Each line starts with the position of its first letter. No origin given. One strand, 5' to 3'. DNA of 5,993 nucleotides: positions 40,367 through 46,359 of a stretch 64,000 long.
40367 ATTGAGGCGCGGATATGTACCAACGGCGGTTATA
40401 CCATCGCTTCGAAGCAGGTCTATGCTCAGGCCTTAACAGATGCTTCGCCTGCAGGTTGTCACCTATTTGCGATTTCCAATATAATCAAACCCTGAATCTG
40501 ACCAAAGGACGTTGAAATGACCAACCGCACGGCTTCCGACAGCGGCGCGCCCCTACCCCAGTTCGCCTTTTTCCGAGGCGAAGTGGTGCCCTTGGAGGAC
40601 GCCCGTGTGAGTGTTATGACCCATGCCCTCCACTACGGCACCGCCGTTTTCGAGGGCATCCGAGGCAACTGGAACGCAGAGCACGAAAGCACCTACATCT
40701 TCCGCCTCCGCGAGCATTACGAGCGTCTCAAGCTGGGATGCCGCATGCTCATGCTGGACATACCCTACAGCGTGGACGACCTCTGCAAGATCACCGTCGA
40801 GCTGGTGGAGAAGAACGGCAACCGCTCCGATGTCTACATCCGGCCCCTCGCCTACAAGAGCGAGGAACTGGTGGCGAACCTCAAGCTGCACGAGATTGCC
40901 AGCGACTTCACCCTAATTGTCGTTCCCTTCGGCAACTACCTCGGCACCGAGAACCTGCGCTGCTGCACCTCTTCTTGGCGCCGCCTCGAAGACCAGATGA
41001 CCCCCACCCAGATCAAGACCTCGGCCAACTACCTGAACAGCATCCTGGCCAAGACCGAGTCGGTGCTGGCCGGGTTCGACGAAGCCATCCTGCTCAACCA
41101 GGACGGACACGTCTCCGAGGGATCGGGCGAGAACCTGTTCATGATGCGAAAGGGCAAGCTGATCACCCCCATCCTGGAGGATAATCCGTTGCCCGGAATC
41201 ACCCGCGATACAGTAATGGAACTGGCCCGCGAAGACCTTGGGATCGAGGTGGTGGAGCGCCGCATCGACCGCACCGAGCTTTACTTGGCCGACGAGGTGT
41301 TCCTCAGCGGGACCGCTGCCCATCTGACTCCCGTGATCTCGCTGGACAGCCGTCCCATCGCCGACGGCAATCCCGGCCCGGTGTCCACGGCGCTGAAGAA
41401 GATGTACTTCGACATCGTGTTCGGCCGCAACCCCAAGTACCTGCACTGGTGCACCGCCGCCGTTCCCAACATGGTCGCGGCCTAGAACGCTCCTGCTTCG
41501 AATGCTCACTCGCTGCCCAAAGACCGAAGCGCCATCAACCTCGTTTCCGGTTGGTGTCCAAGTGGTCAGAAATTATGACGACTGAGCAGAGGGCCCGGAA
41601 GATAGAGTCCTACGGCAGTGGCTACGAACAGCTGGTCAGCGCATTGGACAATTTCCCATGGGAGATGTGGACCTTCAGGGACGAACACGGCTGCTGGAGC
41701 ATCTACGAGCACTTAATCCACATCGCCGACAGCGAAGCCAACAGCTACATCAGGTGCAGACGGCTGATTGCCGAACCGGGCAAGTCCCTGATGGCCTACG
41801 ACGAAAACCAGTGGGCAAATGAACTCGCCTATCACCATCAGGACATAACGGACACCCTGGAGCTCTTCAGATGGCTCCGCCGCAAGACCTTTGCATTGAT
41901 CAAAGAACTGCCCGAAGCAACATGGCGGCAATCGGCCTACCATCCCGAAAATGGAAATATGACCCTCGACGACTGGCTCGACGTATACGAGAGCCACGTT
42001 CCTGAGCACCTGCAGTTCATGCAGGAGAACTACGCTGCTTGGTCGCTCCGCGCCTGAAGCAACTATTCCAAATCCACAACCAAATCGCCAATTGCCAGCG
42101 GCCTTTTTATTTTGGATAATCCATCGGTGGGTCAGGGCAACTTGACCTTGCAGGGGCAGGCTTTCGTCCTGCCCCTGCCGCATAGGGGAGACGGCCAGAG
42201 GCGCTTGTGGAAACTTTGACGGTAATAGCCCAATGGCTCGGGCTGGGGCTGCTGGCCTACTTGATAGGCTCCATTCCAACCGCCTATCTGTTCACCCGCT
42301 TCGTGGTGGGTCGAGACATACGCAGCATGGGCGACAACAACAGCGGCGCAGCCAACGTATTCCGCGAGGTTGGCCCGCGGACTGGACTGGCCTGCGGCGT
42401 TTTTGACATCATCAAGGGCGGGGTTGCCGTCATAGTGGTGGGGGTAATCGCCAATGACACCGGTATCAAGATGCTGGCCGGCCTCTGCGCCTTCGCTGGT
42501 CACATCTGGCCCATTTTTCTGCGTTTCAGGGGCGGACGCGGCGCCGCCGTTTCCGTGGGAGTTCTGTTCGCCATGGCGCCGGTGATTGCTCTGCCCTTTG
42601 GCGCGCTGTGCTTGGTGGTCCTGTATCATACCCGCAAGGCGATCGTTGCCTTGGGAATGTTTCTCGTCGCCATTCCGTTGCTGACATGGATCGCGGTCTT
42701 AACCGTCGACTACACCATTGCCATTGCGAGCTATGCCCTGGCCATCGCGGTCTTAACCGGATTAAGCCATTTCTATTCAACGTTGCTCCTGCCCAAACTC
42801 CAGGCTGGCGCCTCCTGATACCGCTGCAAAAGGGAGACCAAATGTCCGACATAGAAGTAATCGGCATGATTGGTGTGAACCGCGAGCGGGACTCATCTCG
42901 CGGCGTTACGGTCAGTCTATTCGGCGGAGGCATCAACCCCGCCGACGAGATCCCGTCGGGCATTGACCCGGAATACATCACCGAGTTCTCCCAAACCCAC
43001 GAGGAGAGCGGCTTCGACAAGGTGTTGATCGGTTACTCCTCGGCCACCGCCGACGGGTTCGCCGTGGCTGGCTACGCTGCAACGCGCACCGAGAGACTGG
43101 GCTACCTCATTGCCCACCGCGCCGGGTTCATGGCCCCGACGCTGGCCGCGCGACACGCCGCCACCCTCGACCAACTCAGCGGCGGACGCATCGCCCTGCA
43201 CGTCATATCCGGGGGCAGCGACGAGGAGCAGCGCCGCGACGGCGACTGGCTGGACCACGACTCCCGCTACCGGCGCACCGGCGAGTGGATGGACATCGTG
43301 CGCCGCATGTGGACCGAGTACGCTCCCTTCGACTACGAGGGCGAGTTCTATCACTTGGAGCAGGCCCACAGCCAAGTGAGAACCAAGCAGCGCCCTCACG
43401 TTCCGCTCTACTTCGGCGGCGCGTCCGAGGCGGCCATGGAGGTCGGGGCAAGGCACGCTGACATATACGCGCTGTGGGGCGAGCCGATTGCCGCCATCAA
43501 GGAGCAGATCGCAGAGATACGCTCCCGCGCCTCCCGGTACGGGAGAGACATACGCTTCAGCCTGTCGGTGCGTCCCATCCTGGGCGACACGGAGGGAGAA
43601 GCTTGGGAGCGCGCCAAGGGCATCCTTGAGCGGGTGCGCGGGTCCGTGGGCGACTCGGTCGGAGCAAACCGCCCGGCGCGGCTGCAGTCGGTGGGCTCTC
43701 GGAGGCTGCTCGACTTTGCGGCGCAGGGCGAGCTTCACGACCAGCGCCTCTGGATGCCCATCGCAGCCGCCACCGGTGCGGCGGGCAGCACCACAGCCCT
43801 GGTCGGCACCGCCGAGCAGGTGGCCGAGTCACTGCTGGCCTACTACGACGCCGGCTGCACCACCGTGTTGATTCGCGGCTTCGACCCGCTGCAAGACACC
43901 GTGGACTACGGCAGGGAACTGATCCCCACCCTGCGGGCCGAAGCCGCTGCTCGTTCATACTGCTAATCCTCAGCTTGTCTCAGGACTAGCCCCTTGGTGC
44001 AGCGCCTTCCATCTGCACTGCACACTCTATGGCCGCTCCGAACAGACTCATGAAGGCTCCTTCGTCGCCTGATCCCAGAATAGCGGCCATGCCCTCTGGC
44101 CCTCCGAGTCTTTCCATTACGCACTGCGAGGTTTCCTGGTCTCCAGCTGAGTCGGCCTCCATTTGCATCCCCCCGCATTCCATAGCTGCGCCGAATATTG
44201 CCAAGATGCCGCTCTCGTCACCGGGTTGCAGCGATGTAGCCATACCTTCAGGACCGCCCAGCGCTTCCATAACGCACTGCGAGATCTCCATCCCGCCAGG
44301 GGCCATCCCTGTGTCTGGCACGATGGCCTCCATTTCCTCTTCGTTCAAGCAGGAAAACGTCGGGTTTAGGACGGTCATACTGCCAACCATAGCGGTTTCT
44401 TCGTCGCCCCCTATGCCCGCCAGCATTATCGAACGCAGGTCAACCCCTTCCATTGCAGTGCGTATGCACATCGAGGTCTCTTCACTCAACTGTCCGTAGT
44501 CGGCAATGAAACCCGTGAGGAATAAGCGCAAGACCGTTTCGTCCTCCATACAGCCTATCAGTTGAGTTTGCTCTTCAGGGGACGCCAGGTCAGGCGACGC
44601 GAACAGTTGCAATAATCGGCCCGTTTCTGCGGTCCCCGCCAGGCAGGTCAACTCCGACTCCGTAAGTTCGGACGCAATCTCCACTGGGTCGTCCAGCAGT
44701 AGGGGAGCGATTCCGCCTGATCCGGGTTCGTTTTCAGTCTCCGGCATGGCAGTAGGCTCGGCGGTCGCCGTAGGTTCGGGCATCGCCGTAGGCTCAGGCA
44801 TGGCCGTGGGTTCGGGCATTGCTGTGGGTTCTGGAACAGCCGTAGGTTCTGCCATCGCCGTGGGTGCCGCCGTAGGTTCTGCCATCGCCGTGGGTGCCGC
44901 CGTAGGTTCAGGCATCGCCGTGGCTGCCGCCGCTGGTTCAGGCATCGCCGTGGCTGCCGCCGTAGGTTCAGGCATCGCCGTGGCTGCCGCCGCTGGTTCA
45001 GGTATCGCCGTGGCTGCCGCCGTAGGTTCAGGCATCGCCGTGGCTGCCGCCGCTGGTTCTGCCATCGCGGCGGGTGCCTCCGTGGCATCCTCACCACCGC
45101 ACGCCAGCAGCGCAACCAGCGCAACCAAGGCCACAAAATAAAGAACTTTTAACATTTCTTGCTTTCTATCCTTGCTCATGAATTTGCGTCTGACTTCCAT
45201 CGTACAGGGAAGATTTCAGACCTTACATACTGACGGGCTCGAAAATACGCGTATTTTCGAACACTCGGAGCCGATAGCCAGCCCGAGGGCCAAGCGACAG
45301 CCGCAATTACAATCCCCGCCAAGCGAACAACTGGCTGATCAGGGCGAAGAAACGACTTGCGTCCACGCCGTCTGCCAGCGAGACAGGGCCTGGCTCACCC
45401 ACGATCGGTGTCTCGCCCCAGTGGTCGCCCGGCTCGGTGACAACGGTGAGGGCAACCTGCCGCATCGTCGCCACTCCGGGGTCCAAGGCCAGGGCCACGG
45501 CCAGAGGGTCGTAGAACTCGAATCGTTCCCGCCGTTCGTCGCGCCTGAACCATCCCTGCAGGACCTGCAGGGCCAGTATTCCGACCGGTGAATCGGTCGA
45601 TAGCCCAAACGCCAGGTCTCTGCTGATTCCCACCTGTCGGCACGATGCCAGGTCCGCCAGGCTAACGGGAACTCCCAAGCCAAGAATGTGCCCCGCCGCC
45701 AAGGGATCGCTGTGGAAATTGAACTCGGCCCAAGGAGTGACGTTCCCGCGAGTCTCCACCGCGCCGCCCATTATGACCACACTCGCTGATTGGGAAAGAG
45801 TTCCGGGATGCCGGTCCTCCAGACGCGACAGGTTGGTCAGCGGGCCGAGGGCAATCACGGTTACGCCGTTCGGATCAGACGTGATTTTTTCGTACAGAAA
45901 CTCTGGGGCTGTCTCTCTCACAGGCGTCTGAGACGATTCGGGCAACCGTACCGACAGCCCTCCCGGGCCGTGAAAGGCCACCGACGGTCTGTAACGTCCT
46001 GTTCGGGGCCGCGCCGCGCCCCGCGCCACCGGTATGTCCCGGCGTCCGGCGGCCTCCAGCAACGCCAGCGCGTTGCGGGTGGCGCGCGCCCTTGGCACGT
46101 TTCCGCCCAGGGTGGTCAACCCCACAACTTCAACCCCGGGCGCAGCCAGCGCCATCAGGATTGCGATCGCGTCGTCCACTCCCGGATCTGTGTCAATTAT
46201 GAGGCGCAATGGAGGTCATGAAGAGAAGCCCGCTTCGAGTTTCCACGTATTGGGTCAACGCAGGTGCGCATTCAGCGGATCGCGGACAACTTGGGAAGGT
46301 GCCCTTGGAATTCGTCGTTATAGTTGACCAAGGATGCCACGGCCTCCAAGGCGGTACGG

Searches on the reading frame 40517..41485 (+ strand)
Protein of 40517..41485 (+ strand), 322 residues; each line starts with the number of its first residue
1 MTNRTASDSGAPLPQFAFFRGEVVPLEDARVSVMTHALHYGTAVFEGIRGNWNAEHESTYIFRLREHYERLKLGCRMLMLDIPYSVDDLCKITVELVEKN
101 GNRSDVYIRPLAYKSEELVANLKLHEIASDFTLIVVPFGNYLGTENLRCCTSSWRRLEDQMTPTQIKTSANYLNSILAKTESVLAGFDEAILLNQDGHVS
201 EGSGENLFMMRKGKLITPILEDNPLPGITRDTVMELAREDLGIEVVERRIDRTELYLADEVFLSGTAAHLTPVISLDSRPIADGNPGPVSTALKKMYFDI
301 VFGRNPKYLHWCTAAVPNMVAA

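Call 44: search_protein_families(library=pfam, proteins=[window:40517-41485:+], max_evalue=0.00001)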
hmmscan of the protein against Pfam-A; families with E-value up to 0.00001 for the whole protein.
window:40517-41485:+ (322 aa): 1 family
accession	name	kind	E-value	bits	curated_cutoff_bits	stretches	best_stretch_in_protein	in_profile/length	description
PF01063.24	Aminotran_4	-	5.7e-50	170.7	28.5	1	44-275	2-222/223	Amino-transferase class IV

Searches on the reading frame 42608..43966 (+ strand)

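Call 44: search_protein_families(library=pfam, proteins=[window:42608-43966:+], max_evalue=0.00001)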
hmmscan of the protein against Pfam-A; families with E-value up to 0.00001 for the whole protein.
window:42608-43966:+ (452 aa): 1 family
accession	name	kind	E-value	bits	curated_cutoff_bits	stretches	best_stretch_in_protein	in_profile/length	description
PF00296.26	Bac_luciferase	-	2.1e-72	244.6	27.9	1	117-418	18-313/314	Luciferase-like monooxygenase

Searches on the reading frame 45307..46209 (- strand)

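Call 44: search_protein_families(library=pfam, proteins=[window:45307-46209:-], max_evalue=0.00001)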
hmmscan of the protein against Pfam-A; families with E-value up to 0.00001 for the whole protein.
window:45307-46209:- (300 aa): 1 family
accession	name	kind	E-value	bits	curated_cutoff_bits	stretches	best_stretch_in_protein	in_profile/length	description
PF01156.24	IU_nuc_hydro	-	1.2e-68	232.4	34.2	1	3-288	1-296/297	Inosine-uridine preferring nucleoside hydrolase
